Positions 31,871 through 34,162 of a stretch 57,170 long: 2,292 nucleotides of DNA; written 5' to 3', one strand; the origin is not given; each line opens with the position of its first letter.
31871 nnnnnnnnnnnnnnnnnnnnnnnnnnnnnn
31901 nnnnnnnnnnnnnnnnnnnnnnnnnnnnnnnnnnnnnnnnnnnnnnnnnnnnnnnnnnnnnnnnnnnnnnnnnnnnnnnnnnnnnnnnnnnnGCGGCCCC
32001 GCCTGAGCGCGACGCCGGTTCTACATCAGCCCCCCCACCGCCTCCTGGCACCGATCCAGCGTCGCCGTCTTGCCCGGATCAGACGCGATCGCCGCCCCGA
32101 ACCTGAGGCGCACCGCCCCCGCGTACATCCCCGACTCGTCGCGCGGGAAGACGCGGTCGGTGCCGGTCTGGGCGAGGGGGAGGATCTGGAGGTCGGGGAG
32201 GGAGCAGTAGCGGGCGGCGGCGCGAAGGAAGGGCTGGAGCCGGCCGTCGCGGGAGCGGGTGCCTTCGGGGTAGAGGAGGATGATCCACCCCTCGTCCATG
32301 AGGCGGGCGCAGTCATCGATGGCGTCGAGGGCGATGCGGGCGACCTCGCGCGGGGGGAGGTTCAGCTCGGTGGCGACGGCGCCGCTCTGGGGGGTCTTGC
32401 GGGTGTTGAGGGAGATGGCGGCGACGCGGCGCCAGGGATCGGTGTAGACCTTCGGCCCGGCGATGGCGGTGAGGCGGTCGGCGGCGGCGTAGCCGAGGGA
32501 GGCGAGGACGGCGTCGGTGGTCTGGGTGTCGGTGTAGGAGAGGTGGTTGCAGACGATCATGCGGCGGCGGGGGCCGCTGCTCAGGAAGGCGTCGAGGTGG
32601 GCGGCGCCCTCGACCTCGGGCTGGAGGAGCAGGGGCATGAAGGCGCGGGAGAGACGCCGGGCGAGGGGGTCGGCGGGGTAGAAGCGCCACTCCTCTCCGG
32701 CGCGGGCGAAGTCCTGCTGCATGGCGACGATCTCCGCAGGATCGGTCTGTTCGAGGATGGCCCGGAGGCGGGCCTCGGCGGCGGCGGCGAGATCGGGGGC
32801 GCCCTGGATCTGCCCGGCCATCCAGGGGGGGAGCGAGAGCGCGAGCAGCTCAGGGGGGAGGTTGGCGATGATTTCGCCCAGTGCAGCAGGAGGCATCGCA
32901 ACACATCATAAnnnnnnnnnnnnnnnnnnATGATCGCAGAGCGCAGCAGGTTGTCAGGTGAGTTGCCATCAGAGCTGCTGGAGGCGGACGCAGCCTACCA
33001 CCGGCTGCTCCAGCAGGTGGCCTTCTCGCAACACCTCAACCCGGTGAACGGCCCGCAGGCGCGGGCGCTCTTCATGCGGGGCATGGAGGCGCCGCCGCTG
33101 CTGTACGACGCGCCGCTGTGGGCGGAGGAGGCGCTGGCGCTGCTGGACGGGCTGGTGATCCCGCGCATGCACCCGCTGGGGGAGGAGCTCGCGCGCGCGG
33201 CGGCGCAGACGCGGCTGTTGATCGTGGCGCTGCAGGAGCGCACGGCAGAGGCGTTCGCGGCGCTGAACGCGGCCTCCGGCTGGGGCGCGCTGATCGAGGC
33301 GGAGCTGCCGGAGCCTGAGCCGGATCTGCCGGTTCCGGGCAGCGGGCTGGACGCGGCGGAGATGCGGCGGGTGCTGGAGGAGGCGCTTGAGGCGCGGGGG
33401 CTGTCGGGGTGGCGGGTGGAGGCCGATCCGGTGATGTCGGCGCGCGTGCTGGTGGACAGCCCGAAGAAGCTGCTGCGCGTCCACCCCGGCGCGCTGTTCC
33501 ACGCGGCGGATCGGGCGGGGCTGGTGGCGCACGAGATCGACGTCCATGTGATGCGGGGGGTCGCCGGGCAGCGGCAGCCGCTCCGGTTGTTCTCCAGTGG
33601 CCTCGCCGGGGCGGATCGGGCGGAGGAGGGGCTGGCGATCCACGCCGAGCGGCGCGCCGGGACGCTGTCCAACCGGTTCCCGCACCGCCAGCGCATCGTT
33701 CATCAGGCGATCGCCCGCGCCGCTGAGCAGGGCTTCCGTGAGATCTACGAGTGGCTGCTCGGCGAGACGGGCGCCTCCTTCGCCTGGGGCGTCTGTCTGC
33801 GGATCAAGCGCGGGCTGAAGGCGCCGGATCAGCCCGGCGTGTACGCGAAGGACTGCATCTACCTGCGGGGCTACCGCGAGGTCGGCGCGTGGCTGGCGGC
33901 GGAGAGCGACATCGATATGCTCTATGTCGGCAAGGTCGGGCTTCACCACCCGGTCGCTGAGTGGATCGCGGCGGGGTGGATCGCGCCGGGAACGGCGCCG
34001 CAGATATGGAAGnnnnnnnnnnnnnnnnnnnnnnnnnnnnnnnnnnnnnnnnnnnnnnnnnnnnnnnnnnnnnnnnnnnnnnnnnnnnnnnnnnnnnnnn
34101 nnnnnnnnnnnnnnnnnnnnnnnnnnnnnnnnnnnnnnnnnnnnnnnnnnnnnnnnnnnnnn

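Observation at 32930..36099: MATCAP-like (DUF1704) carboxypeptidase translationally coupled to an ATP-grasp ligase fused to a ferritin-like di-iron domain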

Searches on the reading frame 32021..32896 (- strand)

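Call 7: search_protein_families(library=pfam, max_evalue=0.1, proteins=[window:32021-32896:-])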
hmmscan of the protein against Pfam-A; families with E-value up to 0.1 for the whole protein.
window:32021-32896:- (291 aa): 2 families
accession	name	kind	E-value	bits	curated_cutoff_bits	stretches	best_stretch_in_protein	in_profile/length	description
PF01553.26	Acyltransferase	-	4e-09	36.8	23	1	113-242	17-130/132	Acyltransferase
PF11905.13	DUF3425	-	0.023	15.1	27.1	1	69-124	5-60/128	Domain of unknown function (DUF3425)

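Call 37: search_protein_families(library=pfam, max_evalue=0.01, proteins=[window:32021-32896:-])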
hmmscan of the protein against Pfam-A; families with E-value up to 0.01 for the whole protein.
window:32021-32896:- (291 aa): 1 family
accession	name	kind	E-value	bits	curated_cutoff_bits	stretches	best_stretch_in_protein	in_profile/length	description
PF01553.26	Acyltransferase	-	4e-09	36.8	23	1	113-242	17-130/132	Acyltransferase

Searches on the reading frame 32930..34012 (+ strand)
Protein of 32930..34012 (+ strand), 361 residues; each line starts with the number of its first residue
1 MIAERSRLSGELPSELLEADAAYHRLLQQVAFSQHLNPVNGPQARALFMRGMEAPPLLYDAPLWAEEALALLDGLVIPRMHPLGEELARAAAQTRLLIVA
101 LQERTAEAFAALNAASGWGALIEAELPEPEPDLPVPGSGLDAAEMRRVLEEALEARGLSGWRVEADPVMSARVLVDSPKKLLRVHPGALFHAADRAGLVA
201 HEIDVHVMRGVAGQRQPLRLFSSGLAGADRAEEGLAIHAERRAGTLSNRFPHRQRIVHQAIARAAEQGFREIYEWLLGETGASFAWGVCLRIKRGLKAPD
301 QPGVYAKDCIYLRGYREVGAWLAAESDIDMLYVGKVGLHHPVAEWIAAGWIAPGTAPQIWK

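Call 7: search_protein_families(library=pfam, max_evalue=0.1, proteins=[window:32930-34012:+])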
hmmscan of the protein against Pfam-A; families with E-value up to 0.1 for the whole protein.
window:32930-34012:+ (361 aa): 1 family
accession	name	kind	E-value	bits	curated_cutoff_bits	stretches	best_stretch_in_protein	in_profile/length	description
PF08014.17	MATCAP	-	2.6e-28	99.5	27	1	127-352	105-338/365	Microtubule-associated tyrosine carboxypeptidase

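Call 8: search_protein_families(library=ncbifam, max_evalue=0.1, proteins=[window:32930-34012:+])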
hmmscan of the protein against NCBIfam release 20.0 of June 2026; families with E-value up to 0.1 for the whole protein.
window:32930-34012:+ (361 aa): 1 family
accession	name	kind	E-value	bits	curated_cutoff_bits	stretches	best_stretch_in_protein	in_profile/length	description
TIGR02421.1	QEGLA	hypoth_equivalog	4.2e-29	102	338.65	1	138-352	132-346/368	flavohemoglobin expression-modulating QEGLA motif protein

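Call 27: find_homologous_proteins(query=window:32930-34012:+, max_evalue=0.001)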
Query window:32930-34012:+ (361 aa): 231 proteins with E <= 0.001 among 8000 candidates; the best 120 are listed.
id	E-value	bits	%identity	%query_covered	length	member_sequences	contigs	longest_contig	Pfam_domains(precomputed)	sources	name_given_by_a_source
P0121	2.4e-234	795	100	100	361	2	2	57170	PF08014.18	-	-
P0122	1.3e-208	710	88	100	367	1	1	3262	PF08014.18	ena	-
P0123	2.0e-142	493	66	98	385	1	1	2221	PF08014.18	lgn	-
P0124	1.5e-130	454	61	97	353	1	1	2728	PF08014.18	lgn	-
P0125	7.7e-125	435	58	97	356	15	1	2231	PF08014.18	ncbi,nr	ncbi:MAG TPA: DUF1704 domain-containing protein [Myxococcota bacterium]|nr:DUF1704 domain-containing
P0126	3.0e-124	433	58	97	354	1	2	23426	PF08014.18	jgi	jgi:hypothetical protein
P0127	2.3e-123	430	57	97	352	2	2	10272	PF08014.18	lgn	-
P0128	5.4e-110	386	57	97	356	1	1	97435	PF08014.18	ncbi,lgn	ncbi:MAG: tyrosine/phenylalanine carboxypeptidase domain-containing protein [Myxococcota bacterium]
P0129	3.6e-106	373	55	97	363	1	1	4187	PF08014.18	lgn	-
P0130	4.5e-102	360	53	98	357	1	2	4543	PF08014.18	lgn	-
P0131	1.3e-100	355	53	97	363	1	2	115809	PF08014.18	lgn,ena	-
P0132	1.5e-100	355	51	97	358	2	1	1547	PF08014.18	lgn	-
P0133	1.0e-99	352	53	97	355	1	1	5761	PF08014.18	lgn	-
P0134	1.7e-99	352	49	98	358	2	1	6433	PF08014.18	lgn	-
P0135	2.1e-98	348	51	97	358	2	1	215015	PF08014.18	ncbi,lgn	ncbi:MAG: tyrosine/phenylalanine carboxypeptidase domain-containing protein [Myxococcota bacterium]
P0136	4.1e-98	347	51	97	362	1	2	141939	PF08014.18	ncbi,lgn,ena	-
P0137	5.5e-98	347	49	97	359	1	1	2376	PF08014.18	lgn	-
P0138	8.0e-97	343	51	97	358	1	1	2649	PF08014.18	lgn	-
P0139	9.2e-97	343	52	97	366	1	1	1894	PF08014.18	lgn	-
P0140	4.1e-96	340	50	98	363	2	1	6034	PF08014.18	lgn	-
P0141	6.8e-96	340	51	98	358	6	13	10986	PF08014.18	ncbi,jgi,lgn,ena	jgi:hypothetical protein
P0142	7.9e-96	339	50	96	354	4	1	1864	PF08014.18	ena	-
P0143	1.0e-95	339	50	97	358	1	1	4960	PF08014.18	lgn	-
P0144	2.2e-95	338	50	97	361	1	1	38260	PF08014.18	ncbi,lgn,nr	ncbi:MAG: DUF1704 domain-containing protein [Pseudomonadota bacterium]|nr:DUF1704 domain-containing 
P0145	2.9e-95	338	49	97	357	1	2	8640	PF08014.18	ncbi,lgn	-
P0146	4.7e-95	337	52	97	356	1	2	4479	PF08014.18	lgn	-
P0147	8.4e-95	336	50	97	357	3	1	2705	PF08014.18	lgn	-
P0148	1.0e-94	336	49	97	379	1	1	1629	PF08014.18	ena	-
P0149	1.4e-94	335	51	97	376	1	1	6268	PF08014.18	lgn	-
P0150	2.9e-94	334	49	98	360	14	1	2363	PF08014.18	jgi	-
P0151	8.1e-94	333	50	97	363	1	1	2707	PF08014.18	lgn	-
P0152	9.3e-94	333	50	97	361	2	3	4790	PF08014.18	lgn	-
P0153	3.5e-93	331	49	97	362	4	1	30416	PF08014.18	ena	-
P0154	4.2e-93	331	49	97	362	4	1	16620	PF08014.18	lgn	-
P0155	1.6e-92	329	50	98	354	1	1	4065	PF08014.18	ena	-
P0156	2.5e-92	328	49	99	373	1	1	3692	PF08014.18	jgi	jgi:hypothetical protein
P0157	2.7e-92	328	47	97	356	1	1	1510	PF08014.18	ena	-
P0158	3.4e-92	328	48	100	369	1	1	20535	PF08014.18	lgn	-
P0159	4.5e-92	327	50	97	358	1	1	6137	PF08014.18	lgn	-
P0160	4.6e-92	327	49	97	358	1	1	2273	PF08014.18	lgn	-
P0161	4.7e-92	327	50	97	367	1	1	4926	PF08014.18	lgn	-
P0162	7.5e-92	326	47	98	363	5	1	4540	PF08014.18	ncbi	-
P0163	1.2e-91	326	46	98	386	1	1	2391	PF08014.18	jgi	jgi:hypothetical protein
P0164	1.3e-91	326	50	97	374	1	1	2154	PF08014.18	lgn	-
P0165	1.4e-91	325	47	98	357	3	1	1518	PF08014.18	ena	-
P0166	2.1e-91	325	50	97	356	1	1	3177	PF08014.18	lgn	-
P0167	2.9e-91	324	49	97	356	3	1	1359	PF08014.18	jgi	jgi:hypothetical protein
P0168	3.0e-91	324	47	98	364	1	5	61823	PF08014.18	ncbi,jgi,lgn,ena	-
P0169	4.8e-91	324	48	98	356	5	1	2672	PF08014.18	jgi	jgi:hypothetical protein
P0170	5.8e-91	323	50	96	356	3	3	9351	PF08014.18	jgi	jgi:hypothetical protein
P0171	7.6e-91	323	50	97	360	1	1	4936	PF08014.18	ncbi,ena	-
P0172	8.7e-91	323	50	97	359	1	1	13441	PF08014.18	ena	-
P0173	9.3e-91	323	48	97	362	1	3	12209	PF08014.18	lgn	-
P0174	1.2e-90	322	50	97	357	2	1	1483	PF08014.18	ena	-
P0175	1.4e-90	322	48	97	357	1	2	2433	PF08014.18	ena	-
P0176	1.4e-90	322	50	97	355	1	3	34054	PF08014.18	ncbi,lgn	-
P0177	1.4e-90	322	47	98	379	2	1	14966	PF08014.18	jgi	jgi:hypothetical protein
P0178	1.6e-90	322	47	98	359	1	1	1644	PF08014.18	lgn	-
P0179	1.6e-90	322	49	96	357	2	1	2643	PF08014.18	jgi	jgi:hypothetical protein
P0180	5.1e-90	320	48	98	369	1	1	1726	PF08014.18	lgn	-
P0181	5.1e-90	320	49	98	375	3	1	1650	PF08014.18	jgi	-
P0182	6.4e-90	320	48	98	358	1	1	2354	PF08014.18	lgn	-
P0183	6.6e-90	320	48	98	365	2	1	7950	PF08014.18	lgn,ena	-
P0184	7.0e-90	320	48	100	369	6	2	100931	PF08014.18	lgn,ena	-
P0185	9.9e-90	319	48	97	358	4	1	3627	PF08014.18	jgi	-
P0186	1.0e-89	319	46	97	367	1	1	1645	PF08014.18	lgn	-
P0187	1.7e-89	319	49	97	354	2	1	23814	PF08014.18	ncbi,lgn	-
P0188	1.9e-89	319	48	97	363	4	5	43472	PF08014.18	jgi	jgi:hypothetical protein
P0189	2.0e-89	318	47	98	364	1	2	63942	PF08014.18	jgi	jgi:hypothetical protein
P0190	2.6e-89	318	46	97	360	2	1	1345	PF08014.18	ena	-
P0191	4.3e-89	317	48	100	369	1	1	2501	PF08014.18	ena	-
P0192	4.7e-89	317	48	97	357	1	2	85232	PF08014.18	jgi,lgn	jgi:hypothetical protein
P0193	8.3e-89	316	50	97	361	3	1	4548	PF08014.18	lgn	-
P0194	9.7e-89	316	49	97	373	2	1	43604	PF08014.18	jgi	-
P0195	1.1e-88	316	49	98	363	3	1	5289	PF08014.18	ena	-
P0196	1.2e-88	316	47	98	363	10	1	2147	PF08014.18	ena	-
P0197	1.3e-88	316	47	97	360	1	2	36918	PF08014.18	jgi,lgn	-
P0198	2.7e-88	315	49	98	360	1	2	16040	PF08014.18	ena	-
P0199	3.0e-88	315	48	97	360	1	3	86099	PF08014.18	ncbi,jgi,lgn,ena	-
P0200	3.1e-88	315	47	99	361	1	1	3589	PF08014.18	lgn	-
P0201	3.9e-88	314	47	98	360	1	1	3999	PF08014.18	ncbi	-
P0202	5.0e-88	314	46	97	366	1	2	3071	PF08014.18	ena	-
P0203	7.1e-88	313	48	97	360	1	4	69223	PF08014.18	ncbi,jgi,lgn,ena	-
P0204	8.0e-88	313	48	97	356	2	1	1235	PF08014.18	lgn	-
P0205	9.4e-88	313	47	98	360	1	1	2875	PF08014.18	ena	-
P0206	1.2e-87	313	48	98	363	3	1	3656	PF08014.18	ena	-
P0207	1.6e-87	312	45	97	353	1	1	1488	PF08014.18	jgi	-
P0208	1.8e-87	312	47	97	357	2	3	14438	PF08014.18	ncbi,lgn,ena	-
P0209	1.9e-87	312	45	97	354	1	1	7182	PF08014.18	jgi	-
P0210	2.9e-87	311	48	97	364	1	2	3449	PF08014.18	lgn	-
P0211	4.6e-87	311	49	97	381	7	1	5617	PF08014.18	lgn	-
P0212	5.8e-87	310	49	97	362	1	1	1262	PF08014.18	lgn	-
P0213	5.8e-87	310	47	97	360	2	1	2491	PF08014.18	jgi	-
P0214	5.9e-87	310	46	97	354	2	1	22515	PF08014.18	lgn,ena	-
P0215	5.9e-87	310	50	95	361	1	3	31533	PF08014.18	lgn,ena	-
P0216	8.5e-87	310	46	98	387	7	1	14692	PF08014.18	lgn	-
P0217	8.7e-87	310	48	97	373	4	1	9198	PF08014.18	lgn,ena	-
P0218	8.7e-87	310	48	97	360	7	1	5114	PF08014.18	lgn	-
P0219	1.2e-86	309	49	97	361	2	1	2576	PF08014.18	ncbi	-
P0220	2.5e-86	308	46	100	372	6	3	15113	PF08014.18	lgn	-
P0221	3.6e-86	308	46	98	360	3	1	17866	PF08014.18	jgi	jgi:hypothetical protein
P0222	5.0e-86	307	47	97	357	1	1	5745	PF08014.18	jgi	jgi:hypothetical protein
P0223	6.8e-86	307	47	96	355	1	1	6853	PF08014.18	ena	-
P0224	9.0e-86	306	48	97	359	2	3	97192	PF08014.18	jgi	-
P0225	9.9e-86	306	48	97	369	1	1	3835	PF08014.18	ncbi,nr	ncbi:MAG: DUF1704 domain-containing protein [Deltaproteobacteria bacterium]|nr:MAG: DUF1704 domain-c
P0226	1.4e-85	306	50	96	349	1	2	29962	PF08014.18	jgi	jgi:hypothetical protein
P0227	2.0e-85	305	46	97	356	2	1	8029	PF08014.18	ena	-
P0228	2.7e-85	305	48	97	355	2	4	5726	PF08014.18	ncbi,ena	-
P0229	3.1e-85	305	46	97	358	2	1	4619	PF08014.18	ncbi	-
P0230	3.7e-85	304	46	95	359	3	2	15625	PF08014.18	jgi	jgi:hypothetical protein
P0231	3.9e-85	304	48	97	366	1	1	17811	PF08014.18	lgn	-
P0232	4.0e-85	304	46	98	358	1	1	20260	PF08014.18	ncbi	ncbi:MAG: tyrosine/phenylalanine carboxypeptidase domain-containing protein [Myxococcota bacterium]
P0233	4.0e-85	304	45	97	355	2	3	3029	PF08014.18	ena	-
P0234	4.1e-85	304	46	97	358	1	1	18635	PF08014.18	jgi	jgi:hypothetical protein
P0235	4.9e-85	304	46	97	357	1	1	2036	PF08014.18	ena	-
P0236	5.2e-85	304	48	97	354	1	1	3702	PF08014.18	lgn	-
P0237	6.3e-85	304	47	97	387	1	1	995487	PF08014.18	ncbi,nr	ncbi:MAG: DUF1704 domain-containing protein [Alphaproteobacteria bacterium]|nr:DUF1704 domain-contai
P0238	7.9e-85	303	46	97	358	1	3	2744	PF08014.18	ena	-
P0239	9.2e-85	303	46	97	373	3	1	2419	PF08014.18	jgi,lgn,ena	-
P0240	1.0e-84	303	47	97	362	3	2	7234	PF08014.18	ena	-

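Call 30: find_related_loci(query=A3, collection=genome_contigs, flank=10000)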
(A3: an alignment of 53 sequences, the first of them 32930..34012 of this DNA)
Query A3 (361 aa) in genome_contigs; peptide patterns used: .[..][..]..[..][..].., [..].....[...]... (x = any residue, [..] = any of these).
446 stretches matched a pattern; 110 encode a relative of the query (tblastn E <= 1e-3); the best 80 are kept; 80 distinct loci.
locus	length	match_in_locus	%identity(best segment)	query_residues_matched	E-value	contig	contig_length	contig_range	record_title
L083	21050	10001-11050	59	12-361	8e-126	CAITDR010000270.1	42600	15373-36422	MAG: uncultured proteobacterium isolate ErkenSummer_bin-5044 genome assembly, contig: bin-5044:270/711, whole genome sho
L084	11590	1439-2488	59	12-361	6e-125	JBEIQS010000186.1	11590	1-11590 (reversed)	MAG: Alphaproteobacteria bacterium isolate Sample-107-S7-bin-184 Sample_107_S7-bin_184-k141_1029915, whole genome shotgu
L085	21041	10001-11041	57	12-360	3e-112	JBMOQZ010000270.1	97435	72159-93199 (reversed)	MAG: Myxococcota bacterium isolate Betzabe_MAG167 MAG167_270, whole genome shotgun sequence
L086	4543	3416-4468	51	12-361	2e-100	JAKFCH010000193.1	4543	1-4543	MAG: Deltaproteobacteria bacterium isolate LC016 contig-124_28438, whole genome shotgun sequence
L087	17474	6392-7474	50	5-361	2e-98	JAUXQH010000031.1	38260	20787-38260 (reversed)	MAG: Pseudomonadota bacterium isolate C12_concoct.bin.32 C12_k141_292614, whole genome shotgun sequence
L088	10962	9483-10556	51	5-361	2e-98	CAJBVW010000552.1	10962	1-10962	MAG: uncultured proteobacterium isolate Loc081215-6m_bin-0725 genome assembly, contig: bin-0725:552/611, whole genome sh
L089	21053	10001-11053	51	12-361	3e-98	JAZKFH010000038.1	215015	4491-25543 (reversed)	MAG: Myxococcota bacterium isolate DC_HB_02_SPN181219-bin069 DCHB02SPN_B069_0_000000000038, whole genome shotgun sequenc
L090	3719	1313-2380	49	7-361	4e-98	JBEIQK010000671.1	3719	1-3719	MAG: Alphaproteobacteria bacterium isolate Sample-107-S7-bin-128 Sample_107_S7-bin_128-k141_65028, whole genome shotgun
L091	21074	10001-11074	48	5-360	3e-96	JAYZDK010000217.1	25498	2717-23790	MAG: Myxococcota bacterium isolate XB_MAG1251 DB_MAG1251_0217, whole genome shotgun sequence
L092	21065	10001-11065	48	8-360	1e-95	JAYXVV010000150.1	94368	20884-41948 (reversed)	MAG: Myxococcota bacterium isolate XS_MAG130 XS_MAG130_0150, whole genome shotgun sequence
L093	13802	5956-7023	47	8-361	7e-94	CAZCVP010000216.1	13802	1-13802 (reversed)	MAG TPA_asm: uncultured Enterobacterales bacterium isolate SRP077602_co7_381 genome assembly, contig: NODE_21112_length_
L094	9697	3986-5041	46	11-360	1e-92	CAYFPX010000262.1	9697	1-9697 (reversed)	MAG TPA_asm: uncultured Enterobacterales bacterium isolate ERP019367_co1_21 genome assembly, contig: NODE_4531_length_96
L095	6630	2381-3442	50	7-360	9e-93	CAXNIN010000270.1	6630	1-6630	MAG: Myxococcota bacterium isolate ME-09jul19-40 genome assembly, contig: ME-09jul19-C17883, whole genome shotgun sequen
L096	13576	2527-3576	50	12-360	2e-92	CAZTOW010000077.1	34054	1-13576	MAG TPA_asm: uncultured Enterobacterales bacterium isolate SRP323723_co1_89 genome assembly, contig: NODE_1031_length_34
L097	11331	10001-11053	45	11-361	6e-92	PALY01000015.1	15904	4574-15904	MAG: Deltaproteobacteria bacterium isolate SAT32 261169, whole genome shotgun sequence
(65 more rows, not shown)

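Call 44: find_encoding_contigs(protein=P0122, flank=5000, max_places=3)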
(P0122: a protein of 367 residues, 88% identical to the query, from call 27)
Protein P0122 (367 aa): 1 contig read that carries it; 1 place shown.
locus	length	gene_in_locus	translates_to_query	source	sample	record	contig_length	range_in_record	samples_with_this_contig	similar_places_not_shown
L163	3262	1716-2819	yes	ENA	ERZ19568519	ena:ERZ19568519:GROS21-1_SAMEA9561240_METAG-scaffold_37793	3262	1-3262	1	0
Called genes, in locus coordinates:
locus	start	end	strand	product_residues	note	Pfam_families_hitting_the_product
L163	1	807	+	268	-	?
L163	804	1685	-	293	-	PF01553:Acyltransferase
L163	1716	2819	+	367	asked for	PF08014:MATCAP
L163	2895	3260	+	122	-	?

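Call 45: find_encoding_contigs(protein=P0123, flank=5000, max_places=3)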
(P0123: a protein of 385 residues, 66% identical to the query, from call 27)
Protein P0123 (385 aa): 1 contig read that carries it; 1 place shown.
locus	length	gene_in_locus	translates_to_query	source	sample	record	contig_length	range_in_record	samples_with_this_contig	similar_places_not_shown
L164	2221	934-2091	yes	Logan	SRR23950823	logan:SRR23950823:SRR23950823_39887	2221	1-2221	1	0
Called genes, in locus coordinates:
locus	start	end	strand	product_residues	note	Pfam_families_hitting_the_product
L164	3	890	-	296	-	?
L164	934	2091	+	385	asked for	PF08014:MATCAP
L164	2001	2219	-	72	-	?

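Call 64: search_solved_structures(query=A3, max_evalue=0.01, show_alignments=1)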
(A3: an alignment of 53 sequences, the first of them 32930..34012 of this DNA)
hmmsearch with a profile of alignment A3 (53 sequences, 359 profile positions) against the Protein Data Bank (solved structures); distinct sequences matched with E-value up to 0.01: 2.
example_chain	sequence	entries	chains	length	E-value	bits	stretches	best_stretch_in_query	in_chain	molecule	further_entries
7z5g_A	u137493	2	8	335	1.2e-23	87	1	158-355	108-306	Uncharacterized protein KIAA0895-like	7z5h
7z6s_C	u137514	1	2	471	2.8e-22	82.6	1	158-355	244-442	Uncharacterized protein KIAA0895-like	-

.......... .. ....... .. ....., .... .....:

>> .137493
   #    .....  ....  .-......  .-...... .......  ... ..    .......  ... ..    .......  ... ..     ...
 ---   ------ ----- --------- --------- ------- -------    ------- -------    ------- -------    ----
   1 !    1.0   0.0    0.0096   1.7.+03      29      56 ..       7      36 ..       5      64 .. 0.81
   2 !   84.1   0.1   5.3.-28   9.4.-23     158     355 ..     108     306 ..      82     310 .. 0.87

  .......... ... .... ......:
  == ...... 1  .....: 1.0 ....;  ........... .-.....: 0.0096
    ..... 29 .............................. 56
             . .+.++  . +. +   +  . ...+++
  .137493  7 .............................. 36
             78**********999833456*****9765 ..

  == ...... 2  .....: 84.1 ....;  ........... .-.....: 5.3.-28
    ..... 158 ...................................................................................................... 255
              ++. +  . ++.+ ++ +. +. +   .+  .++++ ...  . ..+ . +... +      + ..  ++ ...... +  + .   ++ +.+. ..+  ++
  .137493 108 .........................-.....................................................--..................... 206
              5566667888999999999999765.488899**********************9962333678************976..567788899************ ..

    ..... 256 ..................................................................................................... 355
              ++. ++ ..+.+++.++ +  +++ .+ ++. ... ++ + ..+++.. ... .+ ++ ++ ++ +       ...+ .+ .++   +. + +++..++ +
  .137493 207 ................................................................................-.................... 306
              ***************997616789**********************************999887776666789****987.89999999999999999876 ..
